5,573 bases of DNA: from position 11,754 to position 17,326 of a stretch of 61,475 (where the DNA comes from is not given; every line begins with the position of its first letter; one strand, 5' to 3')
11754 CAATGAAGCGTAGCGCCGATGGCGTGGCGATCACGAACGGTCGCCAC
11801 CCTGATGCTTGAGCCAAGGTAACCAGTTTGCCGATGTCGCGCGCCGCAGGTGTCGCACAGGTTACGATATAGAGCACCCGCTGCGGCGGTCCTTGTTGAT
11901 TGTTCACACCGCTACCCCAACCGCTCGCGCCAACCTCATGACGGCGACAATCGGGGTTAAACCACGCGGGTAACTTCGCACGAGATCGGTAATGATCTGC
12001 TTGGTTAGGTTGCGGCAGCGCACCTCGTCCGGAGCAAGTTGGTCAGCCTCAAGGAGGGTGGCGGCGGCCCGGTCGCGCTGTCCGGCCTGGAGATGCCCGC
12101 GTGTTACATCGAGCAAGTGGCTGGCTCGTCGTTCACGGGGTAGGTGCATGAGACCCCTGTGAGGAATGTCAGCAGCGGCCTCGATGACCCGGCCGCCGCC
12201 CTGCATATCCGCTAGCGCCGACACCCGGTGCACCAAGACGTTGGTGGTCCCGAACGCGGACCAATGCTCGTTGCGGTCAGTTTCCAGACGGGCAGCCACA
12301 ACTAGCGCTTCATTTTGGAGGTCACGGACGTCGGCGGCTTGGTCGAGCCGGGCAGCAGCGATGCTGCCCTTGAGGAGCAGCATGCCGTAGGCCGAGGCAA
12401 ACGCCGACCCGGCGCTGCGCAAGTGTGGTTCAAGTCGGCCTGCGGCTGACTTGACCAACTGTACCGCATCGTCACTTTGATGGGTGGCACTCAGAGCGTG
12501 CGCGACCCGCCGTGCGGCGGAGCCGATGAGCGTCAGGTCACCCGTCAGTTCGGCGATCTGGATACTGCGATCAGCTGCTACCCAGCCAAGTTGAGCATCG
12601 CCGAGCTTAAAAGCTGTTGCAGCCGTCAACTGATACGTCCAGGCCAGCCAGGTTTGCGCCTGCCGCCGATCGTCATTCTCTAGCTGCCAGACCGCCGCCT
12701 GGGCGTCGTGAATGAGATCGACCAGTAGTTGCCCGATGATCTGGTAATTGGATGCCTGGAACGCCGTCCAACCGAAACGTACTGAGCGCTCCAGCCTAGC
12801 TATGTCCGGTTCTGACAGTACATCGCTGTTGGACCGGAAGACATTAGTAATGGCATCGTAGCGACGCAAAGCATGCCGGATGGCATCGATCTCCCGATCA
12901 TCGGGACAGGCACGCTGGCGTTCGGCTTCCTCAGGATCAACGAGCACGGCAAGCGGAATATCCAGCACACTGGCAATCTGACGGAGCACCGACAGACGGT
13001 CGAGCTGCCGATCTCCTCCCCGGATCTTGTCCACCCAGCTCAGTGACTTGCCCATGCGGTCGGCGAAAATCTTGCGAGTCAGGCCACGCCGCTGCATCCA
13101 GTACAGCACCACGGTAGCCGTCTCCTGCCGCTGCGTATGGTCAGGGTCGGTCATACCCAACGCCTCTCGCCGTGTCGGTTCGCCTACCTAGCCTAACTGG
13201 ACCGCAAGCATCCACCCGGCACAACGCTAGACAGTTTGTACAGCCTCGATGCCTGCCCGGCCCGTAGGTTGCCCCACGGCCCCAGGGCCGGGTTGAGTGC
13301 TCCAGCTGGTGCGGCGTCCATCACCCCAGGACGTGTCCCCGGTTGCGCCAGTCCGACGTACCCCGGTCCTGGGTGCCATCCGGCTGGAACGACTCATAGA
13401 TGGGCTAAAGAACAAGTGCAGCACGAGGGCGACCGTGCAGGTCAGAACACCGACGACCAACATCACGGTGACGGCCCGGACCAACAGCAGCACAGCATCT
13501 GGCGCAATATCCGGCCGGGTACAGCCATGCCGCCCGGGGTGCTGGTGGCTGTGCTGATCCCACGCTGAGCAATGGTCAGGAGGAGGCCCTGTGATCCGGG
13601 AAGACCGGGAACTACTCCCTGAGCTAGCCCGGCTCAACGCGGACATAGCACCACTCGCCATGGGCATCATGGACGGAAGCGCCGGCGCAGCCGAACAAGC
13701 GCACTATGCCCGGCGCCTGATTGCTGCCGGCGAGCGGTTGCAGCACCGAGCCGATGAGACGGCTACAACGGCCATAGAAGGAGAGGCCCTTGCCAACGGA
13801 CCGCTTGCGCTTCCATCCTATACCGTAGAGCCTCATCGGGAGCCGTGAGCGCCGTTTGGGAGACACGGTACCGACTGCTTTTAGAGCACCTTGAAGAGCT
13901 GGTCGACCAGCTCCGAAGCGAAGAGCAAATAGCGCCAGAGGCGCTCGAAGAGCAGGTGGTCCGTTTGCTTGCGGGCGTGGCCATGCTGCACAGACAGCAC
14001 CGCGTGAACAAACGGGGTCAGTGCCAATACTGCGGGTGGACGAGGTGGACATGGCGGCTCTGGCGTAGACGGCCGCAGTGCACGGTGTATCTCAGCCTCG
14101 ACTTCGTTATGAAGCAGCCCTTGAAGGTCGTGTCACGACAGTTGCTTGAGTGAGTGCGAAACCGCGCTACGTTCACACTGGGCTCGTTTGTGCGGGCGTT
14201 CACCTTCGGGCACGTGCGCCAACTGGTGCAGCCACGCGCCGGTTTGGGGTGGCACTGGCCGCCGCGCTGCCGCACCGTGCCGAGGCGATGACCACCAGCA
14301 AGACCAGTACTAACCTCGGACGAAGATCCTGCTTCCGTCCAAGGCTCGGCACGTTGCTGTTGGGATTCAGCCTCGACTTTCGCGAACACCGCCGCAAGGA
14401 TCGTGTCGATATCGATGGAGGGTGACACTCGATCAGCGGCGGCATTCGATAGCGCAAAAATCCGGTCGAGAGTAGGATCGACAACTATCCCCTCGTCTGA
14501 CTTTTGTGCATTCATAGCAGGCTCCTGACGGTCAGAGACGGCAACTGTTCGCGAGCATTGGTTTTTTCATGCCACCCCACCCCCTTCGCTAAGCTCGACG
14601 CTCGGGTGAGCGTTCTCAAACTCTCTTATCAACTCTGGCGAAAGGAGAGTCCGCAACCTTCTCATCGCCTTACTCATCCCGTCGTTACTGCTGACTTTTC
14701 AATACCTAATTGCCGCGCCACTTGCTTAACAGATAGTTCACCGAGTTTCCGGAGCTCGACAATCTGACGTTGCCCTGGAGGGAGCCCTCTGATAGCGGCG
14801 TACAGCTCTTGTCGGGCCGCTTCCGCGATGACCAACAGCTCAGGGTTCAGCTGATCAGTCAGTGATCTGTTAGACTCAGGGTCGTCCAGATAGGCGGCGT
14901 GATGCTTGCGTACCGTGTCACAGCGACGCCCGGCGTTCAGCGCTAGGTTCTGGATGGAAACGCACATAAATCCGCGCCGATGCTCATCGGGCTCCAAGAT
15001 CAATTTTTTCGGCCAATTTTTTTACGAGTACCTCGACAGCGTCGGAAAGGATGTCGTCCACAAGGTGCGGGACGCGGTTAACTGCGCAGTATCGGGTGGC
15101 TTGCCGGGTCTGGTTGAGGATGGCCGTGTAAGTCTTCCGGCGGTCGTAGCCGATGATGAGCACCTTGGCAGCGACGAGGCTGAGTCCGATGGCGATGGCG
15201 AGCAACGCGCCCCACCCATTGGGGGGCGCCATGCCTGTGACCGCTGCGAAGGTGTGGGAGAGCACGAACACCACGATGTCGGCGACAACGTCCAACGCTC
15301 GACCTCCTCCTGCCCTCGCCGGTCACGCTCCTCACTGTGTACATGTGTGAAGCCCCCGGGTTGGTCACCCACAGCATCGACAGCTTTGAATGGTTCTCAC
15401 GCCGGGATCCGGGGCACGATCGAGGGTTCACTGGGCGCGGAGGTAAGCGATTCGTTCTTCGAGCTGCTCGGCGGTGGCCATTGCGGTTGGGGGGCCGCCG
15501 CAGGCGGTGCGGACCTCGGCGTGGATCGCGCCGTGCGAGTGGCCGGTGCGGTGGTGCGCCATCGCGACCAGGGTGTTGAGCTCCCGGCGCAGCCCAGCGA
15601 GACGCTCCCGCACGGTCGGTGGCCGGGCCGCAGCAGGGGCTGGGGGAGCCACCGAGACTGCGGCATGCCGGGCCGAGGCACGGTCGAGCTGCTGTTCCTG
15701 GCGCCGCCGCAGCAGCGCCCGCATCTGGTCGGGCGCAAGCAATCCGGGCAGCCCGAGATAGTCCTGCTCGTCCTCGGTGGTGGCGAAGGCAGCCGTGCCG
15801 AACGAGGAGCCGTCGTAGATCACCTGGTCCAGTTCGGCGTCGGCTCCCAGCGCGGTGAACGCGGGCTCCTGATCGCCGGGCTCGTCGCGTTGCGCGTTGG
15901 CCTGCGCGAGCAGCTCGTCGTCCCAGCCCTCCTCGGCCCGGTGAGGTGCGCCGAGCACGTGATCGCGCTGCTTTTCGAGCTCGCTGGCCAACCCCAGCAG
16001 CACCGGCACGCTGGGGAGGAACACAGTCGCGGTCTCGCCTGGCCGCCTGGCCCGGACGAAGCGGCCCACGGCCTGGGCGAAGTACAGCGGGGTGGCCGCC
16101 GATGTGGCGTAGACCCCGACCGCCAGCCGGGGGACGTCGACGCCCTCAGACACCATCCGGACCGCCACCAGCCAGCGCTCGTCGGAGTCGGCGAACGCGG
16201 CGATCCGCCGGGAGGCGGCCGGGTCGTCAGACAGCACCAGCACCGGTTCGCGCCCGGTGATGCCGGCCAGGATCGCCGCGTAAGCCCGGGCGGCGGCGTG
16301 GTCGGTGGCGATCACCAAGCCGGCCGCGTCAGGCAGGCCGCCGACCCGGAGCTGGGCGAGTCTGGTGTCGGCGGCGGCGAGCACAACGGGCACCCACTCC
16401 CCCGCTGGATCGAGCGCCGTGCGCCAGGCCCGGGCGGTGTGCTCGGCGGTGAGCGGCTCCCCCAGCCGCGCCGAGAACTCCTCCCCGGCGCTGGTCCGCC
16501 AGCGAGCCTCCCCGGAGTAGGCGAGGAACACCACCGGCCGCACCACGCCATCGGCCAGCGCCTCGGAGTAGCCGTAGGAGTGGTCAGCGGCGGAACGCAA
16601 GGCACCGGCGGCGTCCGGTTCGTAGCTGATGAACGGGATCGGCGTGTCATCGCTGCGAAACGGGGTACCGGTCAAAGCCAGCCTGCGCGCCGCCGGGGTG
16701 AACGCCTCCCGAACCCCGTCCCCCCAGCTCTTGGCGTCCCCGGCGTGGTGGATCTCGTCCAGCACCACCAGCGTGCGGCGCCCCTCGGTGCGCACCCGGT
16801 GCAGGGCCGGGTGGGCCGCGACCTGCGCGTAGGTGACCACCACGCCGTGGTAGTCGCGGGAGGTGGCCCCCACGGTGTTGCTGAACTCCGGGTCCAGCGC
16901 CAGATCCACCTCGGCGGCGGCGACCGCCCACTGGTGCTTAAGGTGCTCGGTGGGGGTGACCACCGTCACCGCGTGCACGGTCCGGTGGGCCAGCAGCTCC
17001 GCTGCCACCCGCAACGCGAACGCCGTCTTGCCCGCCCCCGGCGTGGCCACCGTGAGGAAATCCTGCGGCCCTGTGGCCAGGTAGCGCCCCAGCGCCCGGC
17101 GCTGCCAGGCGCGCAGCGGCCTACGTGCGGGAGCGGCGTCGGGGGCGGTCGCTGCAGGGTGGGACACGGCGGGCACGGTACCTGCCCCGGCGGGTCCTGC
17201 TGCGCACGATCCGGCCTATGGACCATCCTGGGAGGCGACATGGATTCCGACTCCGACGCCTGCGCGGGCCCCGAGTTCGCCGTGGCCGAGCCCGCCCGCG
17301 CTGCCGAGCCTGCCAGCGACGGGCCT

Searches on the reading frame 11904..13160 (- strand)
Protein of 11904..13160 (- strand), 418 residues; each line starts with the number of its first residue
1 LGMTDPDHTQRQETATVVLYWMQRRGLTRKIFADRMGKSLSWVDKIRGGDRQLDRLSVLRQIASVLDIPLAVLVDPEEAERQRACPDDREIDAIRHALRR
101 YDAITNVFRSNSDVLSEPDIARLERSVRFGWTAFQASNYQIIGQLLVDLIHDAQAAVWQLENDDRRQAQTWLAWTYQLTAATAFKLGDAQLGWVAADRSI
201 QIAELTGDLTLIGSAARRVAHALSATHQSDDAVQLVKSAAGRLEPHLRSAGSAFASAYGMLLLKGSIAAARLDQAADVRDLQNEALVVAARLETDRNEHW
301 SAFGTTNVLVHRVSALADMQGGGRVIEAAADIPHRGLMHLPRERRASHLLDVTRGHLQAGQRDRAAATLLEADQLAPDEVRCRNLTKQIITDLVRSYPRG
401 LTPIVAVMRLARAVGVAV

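Call 56: search_protein_families(library=pfam, proteins=[window:11904-13160:-], max_evalue=0.0001)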
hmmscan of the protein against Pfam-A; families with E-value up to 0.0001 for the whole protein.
window:11904-13160:- (418 aa): 1 family
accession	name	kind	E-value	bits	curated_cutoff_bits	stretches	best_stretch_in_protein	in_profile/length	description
PF13560.12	HTH_31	-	0.0001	23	27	0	23-71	11-59/64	Helix-turn-helix domain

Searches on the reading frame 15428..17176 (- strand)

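Call 9: search_protein_families(library=pfam, proteins=[window:15428-17176:-])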
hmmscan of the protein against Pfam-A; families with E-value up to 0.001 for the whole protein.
window:15428-17176:- (582 aa): 4 families
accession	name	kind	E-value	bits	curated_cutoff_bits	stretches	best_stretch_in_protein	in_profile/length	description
PF04851.21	ResIII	-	1.3e-14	54.8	22.5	1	21-174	4-164/164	Type III restriction enzyme, res subunit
PF00270.35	DEAD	-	4.6e-08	33.4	26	1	25-173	4-161/167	DEAD/DEAH box helicase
PF18766.7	SWI2_SNF2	-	2.3e-07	31.2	26.7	1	45-225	26-198/221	SWI2/SNF2 ATPase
PF13604.12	AAA_30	-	0.00037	20.7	27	1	21-147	2-102/191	AAA domain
